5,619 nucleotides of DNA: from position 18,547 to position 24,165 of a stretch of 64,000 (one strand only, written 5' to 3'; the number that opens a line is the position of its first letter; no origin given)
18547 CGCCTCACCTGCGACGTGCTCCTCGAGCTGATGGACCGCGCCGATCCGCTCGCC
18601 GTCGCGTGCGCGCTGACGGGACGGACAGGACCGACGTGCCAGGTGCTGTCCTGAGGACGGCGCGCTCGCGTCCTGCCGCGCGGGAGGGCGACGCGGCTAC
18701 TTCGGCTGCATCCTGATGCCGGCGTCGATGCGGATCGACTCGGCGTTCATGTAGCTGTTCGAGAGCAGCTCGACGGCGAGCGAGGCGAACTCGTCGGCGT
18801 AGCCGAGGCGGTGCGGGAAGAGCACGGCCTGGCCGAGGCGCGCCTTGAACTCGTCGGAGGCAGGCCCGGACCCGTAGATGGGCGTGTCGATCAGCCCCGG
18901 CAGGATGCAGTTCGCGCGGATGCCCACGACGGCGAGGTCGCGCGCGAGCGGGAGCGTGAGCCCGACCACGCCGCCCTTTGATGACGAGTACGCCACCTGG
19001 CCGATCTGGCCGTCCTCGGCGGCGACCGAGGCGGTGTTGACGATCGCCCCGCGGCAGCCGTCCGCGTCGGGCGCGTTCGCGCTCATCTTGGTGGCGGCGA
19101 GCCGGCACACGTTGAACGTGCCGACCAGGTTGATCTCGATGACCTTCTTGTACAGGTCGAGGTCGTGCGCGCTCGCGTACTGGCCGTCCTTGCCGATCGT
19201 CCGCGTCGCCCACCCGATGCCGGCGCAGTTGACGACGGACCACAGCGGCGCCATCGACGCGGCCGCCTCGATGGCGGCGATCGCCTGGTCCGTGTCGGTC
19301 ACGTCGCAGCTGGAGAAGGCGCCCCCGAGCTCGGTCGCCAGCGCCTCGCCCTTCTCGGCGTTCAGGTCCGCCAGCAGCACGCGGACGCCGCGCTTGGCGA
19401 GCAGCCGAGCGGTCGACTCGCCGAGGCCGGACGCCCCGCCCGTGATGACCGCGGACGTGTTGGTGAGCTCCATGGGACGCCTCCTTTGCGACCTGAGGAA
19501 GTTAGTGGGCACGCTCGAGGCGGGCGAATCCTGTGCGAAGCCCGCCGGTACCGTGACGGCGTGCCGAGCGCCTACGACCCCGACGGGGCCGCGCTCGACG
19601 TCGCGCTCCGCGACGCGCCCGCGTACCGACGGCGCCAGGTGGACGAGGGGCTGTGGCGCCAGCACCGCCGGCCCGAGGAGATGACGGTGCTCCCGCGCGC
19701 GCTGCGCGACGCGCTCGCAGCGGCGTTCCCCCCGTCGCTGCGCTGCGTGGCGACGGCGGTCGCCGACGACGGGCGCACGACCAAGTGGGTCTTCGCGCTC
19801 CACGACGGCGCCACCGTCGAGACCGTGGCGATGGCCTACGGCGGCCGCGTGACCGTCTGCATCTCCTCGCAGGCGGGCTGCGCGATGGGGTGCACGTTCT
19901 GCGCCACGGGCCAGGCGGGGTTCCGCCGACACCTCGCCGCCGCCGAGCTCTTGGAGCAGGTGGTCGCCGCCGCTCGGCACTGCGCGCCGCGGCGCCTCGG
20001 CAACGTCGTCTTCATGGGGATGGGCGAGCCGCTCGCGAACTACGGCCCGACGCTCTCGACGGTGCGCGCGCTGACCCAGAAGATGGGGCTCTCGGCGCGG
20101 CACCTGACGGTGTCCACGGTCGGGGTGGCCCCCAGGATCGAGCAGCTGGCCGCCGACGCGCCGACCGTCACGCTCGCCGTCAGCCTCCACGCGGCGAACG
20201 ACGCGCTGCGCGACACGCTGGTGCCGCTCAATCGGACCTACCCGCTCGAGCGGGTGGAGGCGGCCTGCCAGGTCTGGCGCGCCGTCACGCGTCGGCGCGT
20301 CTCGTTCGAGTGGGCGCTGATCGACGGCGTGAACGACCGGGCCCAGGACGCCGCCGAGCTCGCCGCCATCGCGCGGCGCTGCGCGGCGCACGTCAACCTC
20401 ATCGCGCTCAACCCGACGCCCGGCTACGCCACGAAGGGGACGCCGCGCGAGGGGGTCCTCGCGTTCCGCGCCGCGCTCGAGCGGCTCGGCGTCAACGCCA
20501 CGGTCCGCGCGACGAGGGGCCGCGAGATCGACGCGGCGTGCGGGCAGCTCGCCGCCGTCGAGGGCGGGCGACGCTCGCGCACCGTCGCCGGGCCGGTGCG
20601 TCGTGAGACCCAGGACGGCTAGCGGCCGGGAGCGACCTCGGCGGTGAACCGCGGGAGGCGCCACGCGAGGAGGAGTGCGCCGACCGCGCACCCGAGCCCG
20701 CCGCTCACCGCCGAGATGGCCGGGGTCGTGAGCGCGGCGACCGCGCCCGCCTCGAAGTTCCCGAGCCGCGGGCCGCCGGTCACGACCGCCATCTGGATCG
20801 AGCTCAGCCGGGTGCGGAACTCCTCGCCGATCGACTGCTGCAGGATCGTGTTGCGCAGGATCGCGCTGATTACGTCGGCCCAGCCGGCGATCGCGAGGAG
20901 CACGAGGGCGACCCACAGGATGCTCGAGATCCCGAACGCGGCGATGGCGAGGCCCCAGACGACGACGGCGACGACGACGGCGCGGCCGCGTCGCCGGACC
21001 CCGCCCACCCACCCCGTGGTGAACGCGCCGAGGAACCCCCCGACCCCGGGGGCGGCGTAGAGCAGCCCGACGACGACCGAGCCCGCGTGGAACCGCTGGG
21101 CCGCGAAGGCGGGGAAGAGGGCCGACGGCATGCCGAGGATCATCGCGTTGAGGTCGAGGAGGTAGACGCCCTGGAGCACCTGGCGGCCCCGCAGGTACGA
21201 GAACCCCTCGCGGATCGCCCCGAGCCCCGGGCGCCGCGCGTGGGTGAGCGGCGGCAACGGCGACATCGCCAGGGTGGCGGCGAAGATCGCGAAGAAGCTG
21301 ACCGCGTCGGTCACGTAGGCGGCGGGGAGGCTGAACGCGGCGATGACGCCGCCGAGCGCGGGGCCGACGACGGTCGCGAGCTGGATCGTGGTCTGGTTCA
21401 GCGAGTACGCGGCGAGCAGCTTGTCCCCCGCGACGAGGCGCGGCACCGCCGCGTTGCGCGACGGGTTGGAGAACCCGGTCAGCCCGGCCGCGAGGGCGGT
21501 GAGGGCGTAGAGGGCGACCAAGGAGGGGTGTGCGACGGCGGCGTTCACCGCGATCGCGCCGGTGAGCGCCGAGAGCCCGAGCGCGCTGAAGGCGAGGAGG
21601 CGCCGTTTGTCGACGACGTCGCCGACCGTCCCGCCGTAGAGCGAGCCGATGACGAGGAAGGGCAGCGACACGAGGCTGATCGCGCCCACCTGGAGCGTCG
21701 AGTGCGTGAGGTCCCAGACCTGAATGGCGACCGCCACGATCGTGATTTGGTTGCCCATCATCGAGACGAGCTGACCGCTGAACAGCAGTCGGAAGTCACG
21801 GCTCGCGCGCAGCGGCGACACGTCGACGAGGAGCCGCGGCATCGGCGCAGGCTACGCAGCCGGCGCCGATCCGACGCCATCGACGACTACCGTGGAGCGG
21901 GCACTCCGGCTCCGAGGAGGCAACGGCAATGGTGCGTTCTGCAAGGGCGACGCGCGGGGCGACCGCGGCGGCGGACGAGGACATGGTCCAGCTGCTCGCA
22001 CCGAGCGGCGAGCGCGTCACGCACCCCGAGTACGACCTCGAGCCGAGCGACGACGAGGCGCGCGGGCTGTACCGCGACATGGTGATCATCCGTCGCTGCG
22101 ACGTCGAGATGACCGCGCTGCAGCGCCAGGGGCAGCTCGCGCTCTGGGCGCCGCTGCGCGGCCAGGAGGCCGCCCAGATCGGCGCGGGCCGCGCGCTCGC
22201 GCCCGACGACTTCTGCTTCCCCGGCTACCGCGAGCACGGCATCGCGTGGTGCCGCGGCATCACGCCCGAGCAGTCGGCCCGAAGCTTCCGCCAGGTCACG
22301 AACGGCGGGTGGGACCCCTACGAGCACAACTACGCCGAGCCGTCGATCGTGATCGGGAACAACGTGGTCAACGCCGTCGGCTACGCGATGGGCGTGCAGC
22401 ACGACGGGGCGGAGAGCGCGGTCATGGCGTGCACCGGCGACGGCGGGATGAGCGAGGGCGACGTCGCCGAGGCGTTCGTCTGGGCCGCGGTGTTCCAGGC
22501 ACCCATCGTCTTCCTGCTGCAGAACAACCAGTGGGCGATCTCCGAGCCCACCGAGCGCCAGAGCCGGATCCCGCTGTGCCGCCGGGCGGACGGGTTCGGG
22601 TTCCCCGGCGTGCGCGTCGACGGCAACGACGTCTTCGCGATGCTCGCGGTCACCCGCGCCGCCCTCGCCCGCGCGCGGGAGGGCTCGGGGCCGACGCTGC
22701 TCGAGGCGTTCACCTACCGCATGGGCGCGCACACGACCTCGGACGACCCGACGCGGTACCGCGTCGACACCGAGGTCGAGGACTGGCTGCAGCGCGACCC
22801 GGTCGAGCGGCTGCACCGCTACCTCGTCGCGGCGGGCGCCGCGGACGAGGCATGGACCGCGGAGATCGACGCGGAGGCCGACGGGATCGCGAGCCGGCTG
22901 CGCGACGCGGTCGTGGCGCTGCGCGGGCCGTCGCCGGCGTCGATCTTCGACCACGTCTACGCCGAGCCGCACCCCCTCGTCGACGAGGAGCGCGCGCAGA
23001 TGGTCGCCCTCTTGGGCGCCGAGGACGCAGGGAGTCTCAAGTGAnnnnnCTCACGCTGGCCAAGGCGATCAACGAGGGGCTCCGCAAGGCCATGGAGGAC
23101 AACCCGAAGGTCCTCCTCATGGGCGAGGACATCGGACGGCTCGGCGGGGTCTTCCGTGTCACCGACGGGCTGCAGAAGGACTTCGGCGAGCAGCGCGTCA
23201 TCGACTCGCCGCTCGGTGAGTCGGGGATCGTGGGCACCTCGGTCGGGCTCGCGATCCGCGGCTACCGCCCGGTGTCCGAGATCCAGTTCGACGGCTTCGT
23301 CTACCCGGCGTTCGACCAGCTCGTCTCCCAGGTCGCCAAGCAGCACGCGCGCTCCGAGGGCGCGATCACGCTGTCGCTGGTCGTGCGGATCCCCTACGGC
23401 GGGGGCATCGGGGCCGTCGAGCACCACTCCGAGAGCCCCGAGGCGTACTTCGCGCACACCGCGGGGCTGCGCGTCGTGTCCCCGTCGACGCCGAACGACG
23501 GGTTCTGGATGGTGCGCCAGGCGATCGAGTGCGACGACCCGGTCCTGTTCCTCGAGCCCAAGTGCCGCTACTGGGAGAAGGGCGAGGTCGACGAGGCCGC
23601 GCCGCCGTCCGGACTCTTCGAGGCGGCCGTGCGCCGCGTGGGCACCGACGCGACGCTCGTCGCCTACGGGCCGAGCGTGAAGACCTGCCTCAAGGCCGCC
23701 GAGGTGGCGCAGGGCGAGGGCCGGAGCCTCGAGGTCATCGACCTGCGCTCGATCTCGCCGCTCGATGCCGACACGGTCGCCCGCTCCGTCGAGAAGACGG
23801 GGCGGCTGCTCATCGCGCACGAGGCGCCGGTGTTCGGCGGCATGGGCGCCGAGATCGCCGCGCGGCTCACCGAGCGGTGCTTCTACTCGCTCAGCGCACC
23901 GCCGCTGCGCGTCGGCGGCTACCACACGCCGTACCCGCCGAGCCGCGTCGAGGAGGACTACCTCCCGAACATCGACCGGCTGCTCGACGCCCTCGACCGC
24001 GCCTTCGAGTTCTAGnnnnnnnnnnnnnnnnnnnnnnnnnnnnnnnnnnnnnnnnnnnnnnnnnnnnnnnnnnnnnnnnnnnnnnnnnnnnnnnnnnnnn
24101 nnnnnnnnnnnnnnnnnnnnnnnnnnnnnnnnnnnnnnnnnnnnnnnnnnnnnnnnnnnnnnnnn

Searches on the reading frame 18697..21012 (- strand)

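Call 82: search_protein_families(library=pfam, proteins=[window:18697-21012:-], max_evalue=0.0001)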
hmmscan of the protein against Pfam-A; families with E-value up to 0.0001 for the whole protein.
window:18697-21012:- (771 aa): 3 families
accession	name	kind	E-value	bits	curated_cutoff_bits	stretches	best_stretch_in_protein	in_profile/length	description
PF00106.31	adh_short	-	4.3e-43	147.5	26.6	1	521-713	3-187/195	short chain dehydrogenase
PF13561.12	adh_short_C2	-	2.2e-38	132.6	27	1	527-766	3-235/236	Enoyl-(Acyl carrier protein) reductase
PF08659.16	KR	-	2.8e-05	24.6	22.6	1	521-600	3-92/180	KR domain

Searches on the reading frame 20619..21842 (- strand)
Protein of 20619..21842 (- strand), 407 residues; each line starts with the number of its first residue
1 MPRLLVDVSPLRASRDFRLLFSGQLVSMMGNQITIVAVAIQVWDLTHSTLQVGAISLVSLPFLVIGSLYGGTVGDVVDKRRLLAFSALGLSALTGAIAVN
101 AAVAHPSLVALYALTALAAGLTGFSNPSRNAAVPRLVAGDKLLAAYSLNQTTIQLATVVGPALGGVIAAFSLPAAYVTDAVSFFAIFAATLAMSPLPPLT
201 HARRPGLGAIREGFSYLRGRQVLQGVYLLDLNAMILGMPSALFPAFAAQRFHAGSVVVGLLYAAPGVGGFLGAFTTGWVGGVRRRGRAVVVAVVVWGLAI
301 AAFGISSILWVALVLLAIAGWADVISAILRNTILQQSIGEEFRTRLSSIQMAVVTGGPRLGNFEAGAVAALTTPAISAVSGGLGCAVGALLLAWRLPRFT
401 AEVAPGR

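Call 82: search_protein_families(library=pfam, proteins=[window:20619-21842:-], max_evalue=0.0001)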
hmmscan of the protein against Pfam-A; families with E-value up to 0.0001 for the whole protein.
window:20619-21842:- (407 aa): 2 families
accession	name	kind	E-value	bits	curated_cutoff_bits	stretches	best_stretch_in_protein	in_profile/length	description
PF05977.19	MFS_3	-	4.3e-30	105.1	27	1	9-401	5-400/524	Transmembrane secretion effector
PF07690.21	MFS_1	-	2.7e-28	99.3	33.4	2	20-356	1-341/347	Major Facilitator Superfamily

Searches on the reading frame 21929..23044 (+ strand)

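Call 82: search_protein_families(library=pfam, proteins=[window:21929-23044:+], max_evalue=0.0001)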
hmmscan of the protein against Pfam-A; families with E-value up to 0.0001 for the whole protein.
window:21929-23044:+ (371 aa): 3 families
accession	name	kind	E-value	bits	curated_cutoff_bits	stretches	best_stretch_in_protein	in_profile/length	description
PF00676.26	E1_dh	-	3.3e-67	227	22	1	49-318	2-281/300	Dehydrogenase E1 component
PF13292.11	DXP_synthase_N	-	2e-05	24.5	21.2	1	144-207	115-178/274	1-deoxy-D-xylulose-5-phosphate synthase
PF02775.26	TPP_enzyme_C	-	6.2e-05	23.3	21.9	0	148-259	32-150/151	Thiamine pyrophosphate enzyme, C-terminal TPP binding domain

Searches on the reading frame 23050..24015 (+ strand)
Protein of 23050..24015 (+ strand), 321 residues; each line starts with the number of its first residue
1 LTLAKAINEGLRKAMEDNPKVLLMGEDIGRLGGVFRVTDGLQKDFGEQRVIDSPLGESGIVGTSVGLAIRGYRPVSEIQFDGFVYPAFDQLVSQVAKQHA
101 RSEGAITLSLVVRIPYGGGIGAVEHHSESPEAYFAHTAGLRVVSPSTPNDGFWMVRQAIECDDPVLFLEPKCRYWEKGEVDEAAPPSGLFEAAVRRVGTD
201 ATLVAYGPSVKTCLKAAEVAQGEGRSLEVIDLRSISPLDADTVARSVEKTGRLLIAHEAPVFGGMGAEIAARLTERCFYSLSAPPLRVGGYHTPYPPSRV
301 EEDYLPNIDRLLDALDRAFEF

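Call 7: search_protein_families(library=pfam, proteins=[window:23050-24015:+], max_evalue=0.01)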
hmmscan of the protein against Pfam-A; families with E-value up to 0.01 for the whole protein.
window:23050-24015:+ (321 aa): 2 families
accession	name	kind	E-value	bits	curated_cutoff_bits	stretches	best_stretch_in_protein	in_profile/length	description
PF02780.25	Transketolase_C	-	6.6e-37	126.6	25.9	1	192-310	3-123/124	Transketolase, C-terminal domain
PF02779.29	Transket_pyr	-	8.8e-37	126.9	27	1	2-172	4-170/174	Transketolase, pyrimidine binding domain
